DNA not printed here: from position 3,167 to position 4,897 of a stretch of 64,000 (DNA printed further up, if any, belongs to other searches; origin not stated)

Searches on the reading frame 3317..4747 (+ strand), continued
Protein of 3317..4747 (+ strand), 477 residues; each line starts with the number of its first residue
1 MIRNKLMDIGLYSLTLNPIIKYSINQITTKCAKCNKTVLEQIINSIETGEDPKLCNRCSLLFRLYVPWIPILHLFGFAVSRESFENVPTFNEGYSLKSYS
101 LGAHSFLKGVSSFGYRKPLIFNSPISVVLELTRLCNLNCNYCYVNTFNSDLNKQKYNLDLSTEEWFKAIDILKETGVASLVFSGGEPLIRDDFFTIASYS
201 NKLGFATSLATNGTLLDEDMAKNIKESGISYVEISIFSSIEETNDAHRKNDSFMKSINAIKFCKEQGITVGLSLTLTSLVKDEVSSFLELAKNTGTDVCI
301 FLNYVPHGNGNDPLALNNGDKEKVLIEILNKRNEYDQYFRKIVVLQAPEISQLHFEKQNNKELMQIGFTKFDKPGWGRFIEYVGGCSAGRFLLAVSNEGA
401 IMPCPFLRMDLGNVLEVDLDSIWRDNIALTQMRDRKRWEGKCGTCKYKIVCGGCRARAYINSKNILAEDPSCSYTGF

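Call 50: fold_search(model_id=the predicted structure, library=pdb)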
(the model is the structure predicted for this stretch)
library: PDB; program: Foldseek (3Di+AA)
matches with E <= 10: 1841; with E <= 0.001: 160
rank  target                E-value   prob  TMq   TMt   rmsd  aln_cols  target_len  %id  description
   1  5v1q_A                2.3e-15  1.00  0.62  0.68   6.0       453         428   16  Crystal structure of Streptococcus suis SuiB (released 2017-08-30)
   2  5v1s_A                5.0e-15  1.00  0.61  0.68   5.9       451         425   15  Crystal structure of Streptococcus suis SuiB bound to S-adenosylmethionine (released 2017-08-30)
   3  6efn                  5.9e-15  1.00  0.51  0.62  10.2       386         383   21  Structure of a RiPP maturase, SkfB (released 2018-10-24)
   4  5v1s_B                1.8e-14  1.00  0.62  0.68   7.1       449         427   16  Crystal structure of Streptococcus suis SuiB bound to S-adenosylmethionine (released 2017-08-30)
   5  5v1t_A                3.9e-14  1.00  0.60  0.65   6.3       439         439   17  Crystal structure of Streptococcus suis SuiB bound to precursor peptide SuiA (released 2017-08-30)
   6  5v1q_B                4.8e-14  1.00  0.62  0.67   6.7       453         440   15  Crystal structure of Streptococcus suis SuiB (released 2017-08-30)
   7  7vob                  1.8e-13  1.00  0.49  0.69   6.2       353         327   15  The crystal structure of a Radical SAM Enzyme BlsE involved in the Biosynthesis of Blasticidin S (released 2022-05-04)
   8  6c8v                  1.9e-13  1.00  0.49  0.72   5.4       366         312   18  X-ray structure of PqqE from Methylobacterium extorquens (released 2018-02-14)
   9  4k38_A                3.6e-13  1.00  0.55  0.69   5.5       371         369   20  Native anSMEcpe with bound AdoMet and Kp18Cys peptide (released 2013-05-08)
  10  4k36_A                4.7e-13  1.00  0.55  0.68   5.3       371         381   20  His6 tagged anSMEcpe with bound AdoMet (released 2013-05-08)
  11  4k39_A                4.7e-13  1.00  0.54  0.70   5.3       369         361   20  Native anSMEcpe with bound AdoMet and Cp18Cys peptide (released 2013-05-08)
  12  4k37_A                4.9e-13  1.00  0.55  0.70   5.2       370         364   20  Native anSMEcpe with bound AdoMet (released 2013-05-08)
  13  4k36_B                6.4e-13  1.00  0.55  0.70   5.4       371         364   20  His6 tagged anSMEcpe with bound AdoMet (released 2013-05-08)
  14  4k37_B                7.4e-13  1.00  0.55  0.70   5.4       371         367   21  Native anSMEcpe with bound AdoMet (released 2013-05-08)
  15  5wgg_A                1.7e-12  1.00  0.50  0.54  15.2       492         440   20  Structural Insights into Thioether Bond Formation in the Biosynthesis of Sactipeptides (released 2017-07-26)
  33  7tol                  3.3e-09  1.00  0.38  0.37   3.5       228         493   22  X-ray crystal structure of glycerol dibiphytanyl glycerol tetraether - macrocyclic archaeol synthase (GDGT-MAS) from Met (released 2022-08-31)
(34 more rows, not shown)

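Call 53: search_protein_families(library=pfam, proteins=[P0191, P0096], max_evalue=10)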
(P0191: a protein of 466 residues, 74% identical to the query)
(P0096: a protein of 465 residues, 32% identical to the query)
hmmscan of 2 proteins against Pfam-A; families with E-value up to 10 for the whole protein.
P0191 (466 aa): 5 families
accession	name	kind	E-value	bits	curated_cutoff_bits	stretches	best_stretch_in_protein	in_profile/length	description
PF04055.27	Radical_SAM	-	1.9e-34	119.7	29.5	1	118-271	3-165/166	Radical SAM superfamily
PF13186.11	SPASM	-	7.2e-11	42.6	21.5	1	364-422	1-66/67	Iron-sulfur cluster-binding domain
PF13353.11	Fer4_12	-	4.3e-08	34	22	1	121-223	14-119/137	4Fe-4S single cluster domain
PF13378.12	MR_MLE_C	-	0.12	12.6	29.4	0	141-217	55-127/219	Enolase C-terminal domain-like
PF00682.25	HMGL-like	-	0.24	11.2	29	1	137-279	16-158/260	HMGL-like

P0096 (465 aa): 4 families
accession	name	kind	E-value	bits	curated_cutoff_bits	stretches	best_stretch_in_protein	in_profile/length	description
PF04055.27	Radical_SAM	-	5e-31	108.5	29.5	1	123-278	3-166/166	Radical SAM superfamily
PF13186.11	SPASM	-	2.6e-08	34.4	21.5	1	373-432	1-67/67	Iron-sulfur cluster-binding domain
PF13353.11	Fer4_12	-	8.4e-07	29.8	22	1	124-225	13-116/137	4Fe-4S single cluster domain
PF23547.1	Zn_ribbon_FGT1_1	-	0.19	11.8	27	0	437-463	5-31/35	FORGETTER1 first zinc ribbon domain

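Call 54: find_encoding_contigs(protein=P0012, flank=5000, max_places=1)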
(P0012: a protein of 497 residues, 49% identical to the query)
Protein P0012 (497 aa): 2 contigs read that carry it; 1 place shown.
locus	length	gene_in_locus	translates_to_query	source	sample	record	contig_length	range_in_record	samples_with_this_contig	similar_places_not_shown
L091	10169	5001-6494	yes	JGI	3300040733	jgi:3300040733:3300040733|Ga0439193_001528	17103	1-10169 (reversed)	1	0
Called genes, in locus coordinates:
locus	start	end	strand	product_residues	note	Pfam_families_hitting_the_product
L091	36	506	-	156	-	PF04191:PEMT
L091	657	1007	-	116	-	-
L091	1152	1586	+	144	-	-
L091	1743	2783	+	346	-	PF05448:AXE1 (faint), PF02129:Peptidase_S15, PF20434:BD-FAE (faint), PF00561:Abhydrolase_1 (weak), PF12146:Hydrolase_4, PF00326:Peptidase_S9 (faint)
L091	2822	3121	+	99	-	PF22526:DUF7000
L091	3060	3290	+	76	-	PF22526:DUF7000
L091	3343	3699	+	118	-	PF08818:DUF1801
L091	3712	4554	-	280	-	-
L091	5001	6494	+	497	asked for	PF13353:Fer4_12, PF04055:Radical_SAM, PF13186:SPASM (weak)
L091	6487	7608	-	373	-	PF01066:CDP-OH_P_transf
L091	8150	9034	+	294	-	-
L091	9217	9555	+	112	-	-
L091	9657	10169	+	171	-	?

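Call 55: find_encoding_contigs(protein=P0019, flank=5000, max_places=1)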
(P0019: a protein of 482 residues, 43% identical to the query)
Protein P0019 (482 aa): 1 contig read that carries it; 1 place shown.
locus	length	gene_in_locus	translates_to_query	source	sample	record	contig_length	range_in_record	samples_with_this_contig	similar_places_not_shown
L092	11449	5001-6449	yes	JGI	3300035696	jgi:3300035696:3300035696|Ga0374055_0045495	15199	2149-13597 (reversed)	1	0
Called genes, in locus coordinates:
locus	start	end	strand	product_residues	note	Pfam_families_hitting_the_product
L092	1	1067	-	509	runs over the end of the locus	PF06253:MTTB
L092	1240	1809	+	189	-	-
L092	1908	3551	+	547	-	PF17651:Raco_middle, PF14574:RACo_C_ter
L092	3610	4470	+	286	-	PF00106:adh_short, PF08659:KR (weak), PF13561:adh_short_C2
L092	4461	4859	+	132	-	-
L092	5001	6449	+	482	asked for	PF04055:Radical_SAM, PF13353:Fer4_12 (faint), PF13186:SPASM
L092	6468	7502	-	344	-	PF04055:Radical_SAM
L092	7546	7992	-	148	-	PF07366:SnoaL, PF12680:SnoaL_2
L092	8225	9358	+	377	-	PF13353:Fer4_12 (weak), PF04055:Radical_SAM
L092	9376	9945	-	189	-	PF06197:DUF998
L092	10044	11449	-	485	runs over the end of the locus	PF27715:UCP019236 (weak)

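Call 56: find_encoding_contigs(protein=P0017, flank=5000, max_places=1)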
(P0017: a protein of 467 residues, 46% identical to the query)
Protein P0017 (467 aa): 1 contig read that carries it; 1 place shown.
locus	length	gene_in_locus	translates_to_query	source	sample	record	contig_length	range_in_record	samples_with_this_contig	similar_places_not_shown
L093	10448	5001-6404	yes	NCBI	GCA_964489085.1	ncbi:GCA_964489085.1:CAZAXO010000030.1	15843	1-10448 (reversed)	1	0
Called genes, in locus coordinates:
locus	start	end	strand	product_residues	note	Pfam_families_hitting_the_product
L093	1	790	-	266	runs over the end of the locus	PF00316:FBPase (weak), PF00459:Inositol_P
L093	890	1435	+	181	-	PF01583:APS_kinase, PF07931:CPT (weak), PF08433:KTI12, PF13238:AAA_18, PF13671:AAA_33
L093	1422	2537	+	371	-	PF01636:APH (weak)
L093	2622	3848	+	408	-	PF00089:Trypsin, PF13365:Trypsin_2, PF13180:PDZ_2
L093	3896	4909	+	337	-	PF04055:Radical_SAM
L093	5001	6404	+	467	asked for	PF04055:Radical_SAM, PF13186:SPASM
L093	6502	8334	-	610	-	PF00117:GATase, PF07722:Peptidase_C26 (faint), PF02540:NAD_synthase, PF06508:QueC (faint), PF00958:GMP_synt_C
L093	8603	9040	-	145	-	PF00164:Ribosom_S12_S23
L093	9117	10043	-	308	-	PF01156:IU_nuc_hydro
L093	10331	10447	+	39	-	?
